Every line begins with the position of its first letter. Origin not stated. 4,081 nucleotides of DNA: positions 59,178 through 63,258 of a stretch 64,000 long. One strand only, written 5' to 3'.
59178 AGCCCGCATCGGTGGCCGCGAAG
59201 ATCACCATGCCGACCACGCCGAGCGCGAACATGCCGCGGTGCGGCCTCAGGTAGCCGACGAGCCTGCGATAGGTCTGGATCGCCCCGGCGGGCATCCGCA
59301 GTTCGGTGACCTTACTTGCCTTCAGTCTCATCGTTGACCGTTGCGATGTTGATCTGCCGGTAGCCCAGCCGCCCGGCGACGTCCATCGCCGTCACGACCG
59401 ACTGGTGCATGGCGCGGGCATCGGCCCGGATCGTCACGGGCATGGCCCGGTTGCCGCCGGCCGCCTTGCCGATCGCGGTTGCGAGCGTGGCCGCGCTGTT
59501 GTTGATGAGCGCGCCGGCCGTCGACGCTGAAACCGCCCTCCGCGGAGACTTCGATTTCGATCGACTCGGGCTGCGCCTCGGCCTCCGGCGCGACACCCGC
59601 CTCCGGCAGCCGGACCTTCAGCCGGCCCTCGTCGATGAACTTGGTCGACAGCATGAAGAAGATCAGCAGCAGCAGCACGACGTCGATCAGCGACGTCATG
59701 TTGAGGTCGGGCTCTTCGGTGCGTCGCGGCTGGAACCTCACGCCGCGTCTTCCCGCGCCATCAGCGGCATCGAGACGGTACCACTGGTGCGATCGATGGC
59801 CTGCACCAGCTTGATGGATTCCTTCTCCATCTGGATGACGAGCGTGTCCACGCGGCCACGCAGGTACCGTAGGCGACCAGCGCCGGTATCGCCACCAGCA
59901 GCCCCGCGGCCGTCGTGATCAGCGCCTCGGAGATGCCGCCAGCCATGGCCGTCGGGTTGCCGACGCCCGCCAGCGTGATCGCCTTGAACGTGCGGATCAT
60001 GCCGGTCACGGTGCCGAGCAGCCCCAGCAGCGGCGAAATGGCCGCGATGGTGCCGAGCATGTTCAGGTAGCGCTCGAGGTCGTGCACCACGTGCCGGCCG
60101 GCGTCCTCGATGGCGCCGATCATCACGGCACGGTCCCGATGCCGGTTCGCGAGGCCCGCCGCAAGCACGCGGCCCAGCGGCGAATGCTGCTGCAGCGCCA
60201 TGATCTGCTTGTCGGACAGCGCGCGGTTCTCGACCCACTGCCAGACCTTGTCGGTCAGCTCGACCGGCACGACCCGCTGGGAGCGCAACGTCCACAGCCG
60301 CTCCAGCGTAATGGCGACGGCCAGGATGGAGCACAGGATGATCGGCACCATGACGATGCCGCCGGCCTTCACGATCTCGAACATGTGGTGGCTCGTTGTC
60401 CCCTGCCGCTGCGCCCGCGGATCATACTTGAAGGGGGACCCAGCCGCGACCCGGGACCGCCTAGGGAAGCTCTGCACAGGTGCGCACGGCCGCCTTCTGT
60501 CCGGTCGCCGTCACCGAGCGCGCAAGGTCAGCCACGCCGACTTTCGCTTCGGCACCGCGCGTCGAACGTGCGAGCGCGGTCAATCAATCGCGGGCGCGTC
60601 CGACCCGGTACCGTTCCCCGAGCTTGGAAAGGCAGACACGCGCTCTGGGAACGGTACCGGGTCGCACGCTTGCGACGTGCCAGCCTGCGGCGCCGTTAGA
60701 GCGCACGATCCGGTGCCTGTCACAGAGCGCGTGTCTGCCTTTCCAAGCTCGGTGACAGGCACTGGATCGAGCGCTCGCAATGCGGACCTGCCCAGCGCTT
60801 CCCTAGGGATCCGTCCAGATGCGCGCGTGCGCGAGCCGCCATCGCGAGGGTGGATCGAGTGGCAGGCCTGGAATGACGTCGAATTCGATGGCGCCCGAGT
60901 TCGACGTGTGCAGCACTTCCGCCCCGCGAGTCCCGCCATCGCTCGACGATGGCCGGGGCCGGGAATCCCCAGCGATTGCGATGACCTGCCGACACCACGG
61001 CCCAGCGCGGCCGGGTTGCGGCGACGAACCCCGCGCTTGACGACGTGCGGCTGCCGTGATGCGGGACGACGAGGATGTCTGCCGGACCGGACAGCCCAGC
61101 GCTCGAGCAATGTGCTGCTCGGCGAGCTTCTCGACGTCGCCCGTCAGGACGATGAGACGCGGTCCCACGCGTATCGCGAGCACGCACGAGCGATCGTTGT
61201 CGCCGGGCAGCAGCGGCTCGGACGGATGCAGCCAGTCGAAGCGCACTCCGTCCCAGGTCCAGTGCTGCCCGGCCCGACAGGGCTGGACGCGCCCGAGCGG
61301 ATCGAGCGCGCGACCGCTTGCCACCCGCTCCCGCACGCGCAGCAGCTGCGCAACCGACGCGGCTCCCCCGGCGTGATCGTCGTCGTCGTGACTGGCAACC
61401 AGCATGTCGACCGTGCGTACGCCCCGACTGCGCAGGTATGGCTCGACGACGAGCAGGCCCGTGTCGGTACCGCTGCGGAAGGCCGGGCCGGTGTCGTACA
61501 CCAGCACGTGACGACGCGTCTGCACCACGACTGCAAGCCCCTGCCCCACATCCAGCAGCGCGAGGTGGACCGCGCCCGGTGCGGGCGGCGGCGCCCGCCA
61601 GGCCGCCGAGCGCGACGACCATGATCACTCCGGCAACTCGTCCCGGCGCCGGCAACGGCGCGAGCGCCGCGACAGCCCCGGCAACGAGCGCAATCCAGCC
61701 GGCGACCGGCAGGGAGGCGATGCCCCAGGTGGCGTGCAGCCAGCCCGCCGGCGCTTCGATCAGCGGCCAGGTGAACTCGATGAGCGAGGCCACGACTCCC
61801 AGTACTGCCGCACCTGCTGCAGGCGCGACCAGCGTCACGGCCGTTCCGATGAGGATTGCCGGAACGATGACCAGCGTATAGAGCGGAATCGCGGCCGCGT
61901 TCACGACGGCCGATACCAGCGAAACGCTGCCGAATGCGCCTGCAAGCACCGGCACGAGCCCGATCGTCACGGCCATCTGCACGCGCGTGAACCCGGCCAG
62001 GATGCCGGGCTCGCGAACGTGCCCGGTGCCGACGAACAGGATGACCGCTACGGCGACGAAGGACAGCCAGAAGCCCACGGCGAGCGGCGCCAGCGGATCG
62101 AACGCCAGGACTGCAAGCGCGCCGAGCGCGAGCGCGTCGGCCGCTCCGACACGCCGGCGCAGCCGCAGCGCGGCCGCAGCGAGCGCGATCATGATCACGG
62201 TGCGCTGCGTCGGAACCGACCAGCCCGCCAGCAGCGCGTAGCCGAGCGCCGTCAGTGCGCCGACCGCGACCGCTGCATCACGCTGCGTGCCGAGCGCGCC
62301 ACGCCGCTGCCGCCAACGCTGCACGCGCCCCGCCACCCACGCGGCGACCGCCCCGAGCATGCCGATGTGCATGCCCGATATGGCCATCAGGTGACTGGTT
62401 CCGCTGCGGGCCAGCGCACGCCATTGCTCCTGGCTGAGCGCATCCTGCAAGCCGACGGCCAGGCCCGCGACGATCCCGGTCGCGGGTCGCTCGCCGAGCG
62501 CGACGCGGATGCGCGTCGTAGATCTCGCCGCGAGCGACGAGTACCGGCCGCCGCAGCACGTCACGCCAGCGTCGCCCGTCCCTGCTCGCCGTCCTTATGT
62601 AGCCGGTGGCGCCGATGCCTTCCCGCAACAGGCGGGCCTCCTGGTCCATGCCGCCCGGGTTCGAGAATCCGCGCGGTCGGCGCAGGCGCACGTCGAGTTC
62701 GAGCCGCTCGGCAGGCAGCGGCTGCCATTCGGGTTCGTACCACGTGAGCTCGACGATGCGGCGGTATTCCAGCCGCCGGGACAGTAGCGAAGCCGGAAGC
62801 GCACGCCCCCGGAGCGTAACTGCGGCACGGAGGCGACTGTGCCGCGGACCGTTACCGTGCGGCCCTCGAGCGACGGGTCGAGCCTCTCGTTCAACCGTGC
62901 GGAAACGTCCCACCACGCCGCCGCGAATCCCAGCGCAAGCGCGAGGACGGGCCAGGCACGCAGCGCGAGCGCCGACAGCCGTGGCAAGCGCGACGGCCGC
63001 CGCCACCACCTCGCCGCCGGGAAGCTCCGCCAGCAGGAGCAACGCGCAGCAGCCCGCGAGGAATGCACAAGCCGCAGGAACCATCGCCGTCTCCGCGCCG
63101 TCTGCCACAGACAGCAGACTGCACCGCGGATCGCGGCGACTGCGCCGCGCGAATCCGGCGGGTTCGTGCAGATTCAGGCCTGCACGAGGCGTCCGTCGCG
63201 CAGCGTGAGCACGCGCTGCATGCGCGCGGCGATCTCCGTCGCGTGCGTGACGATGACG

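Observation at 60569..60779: Twin inverted hairpins with identical 28-nt loops but different, internally compensated stems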

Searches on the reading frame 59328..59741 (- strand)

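Call 67: search_protein_families(library=pfam, proteins=[window:59328-59741:-], max_evalue=0.001)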
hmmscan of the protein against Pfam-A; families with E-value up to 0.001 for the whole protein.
window:59328-59741:- (137 aa): 1 family
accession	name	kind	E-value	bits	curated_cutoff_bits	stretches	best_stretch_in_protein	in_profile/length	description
PF02472.21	ExbD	-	2.2e-15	57.3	25.4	1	7-79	2-73/128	Biopolymer transport protein ExbD/TolR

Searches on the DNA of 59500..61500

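Call 6: search_rna_families(source=window, start=59500, end=61500, threshold=evalue, max_evalue=1)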
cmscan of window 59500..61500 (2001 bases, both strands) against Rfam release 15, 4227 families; matches with E-value up to 1: 8.
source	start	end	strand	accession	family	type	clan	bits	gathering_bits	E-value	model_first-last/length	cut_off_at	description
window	60701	60774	+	RF04068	mir-3927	Gene; miRNA;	-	35.3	90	0.00042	1-85/85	no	mir-3927 microRNA precursor family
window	60700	60775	+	RF03710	mir-1451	Gene; miRNA;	-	30.7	85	0.025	1-92/92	no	mir-1451 microRNA precursor family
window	60621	60748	-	RF04057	MIR1432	Gene; miRNA;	-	29.9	90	0.0058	1-89/89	no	MIR1432 microRNA precursor family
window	60700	60775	-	RF03710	mir-1451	Gene; miRNA;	-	29.4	85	0.048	1-92/92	no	mir-1451 microRNA precursor family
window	60588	60675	-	RF00926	MIR1151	Gene; miRNA;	-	28.4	90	0.11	1-110/110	no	MIR1151 microRNA precursor family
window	60705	60769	-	RF04085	mir-1271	Gene; miRNA;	-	27.4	80.5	0.0021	1-77/77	no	mir-1271 microRNA precursor family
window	60697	60779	+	RF04201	MIR7510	Gene; miRNA;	-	26.3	93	0.026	1-79/79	no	MIR7510 microRNA precursor family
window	60698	60777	+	RF00870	mir-423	Gene; miRNA;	-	23.3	71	0.1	1-81/81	no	mir-423 microRNA precursor family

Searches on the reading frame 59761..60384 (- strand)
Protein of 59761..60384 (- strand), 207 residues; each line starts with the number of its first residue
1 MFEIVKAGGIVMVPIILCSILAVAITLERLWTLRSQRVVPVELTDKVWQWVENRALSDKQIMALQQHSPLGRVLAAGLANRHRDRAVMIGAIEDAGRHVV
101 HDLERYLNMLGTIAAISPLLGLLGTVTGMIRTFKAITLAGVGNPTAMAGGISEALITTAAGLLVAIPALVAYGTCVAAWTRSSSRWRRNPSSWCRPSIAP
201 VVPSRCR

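Call 67: search_protein_families(library=pfam, proteins=[window:59761-60384:-], max_evalue=0.001)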
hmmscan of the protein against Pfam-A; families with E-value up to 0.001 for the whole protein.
window:59761-60384:- (207 aa): 1 family
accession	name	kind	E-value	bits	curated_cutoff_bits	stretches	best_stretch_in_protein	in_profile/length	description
PF01618.21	MotA_ExbB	-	2.5e-31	108.5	22.9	1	66-186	2-125/127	MotA/TolQ/ExbB proton channel family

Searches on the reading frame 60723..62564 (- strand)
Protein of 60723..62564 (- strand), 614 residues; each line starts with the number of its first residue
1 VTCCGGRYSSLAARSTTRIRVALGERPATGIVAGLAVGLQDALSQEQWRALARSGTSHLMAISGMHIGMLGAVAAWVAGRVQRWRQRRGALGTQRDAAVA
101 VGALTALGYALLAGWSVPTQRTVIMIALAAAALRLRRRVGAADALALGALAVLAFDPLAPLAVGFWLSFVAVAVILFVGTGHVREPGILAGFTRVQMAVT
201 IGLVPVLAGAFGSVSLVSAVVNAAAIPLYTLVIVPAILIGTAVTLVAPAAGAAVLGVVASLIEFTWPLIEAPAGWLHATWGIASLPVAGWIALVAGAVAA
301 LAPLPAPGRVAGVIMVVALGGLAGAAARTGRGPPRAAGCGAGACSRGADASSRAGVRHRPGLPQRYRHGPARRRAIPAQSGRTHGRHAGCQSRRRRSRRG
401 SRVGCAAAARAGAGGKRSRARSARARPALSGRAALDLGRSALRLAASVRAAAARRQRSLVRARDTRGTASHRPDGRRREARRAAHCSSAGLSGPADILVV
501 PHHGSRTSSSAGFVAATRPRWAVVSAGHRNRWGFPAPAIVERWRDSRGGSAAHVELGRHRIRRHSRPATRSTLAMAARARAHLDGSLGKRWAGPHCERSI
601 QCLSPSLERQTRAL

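Call 67: search_protein_families(library=pfam, proteins=[window:60723-62564:-], max_evalue=0.001)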
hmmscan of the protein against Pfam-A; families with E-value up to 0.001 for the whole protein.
window:60723-62564:- (614 aa): 1 family
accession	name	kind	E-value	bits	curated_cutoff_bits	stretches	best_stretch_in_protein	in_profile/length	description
PF03772.21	Competence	-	2.4e-53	181.7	23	1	35-302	1-265/270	Competence protein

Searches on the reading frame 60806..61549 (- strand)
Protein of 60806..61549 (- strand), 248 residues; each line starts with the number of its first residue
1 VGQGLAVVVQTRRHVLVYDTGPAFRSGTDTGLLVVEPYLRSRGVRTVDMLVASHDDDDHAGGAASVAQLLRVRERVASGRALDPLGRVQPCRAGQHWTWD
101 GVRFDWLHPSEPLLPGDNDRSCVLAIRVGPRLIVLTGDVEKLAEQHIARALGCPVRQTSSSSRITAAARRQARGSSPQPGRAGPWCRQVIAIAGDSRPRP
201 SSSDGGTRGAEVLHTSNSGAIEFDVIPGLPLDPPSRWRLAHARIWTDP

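Call 67: search_protein_families(library=pfam, proteins=[window:60806-61549:-], max_evalue=0.001)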
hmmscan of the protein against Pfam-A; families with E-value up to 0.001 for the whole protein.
window:60806-61549:- (248 aa): 1 family
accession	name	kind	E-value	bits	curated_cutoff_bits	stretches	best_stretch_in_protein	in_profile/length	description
PF00753.33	Lactamase_B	-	2.8e-13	50.7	22.7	1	2-171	4-184/196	Metallo-beta-lactamase superfamily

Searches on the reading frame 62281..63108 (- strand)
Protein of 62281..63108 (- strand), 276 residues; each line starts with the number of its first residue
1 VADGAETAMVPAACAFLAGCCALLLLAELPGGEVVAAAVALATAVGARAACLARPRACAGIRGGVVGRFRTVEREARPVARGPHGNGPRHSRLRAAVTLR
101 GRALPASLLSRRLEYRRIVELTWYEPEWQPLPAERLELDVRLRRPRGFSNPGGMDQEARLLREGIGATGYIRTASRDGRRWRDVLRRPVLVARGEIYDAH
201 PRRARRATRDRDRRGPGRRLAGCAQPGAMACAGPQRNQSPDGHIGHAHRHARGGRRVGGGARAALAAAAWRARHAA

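Call 67: search_protein_families(library=pfam, proteins=[window:62281-63108:-], max_evalue=0.001)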
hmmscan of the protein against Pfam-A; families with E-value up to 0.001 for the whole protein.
window:62281-63108:- (276 aa): 1 family
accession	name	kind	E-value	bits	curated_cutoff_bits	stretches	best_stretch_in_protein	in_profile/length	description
PF13567.11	DUF4131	-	1.6e-11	44.6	31.6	1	30-175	27-163/165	Domain of unknown function (DUF4131)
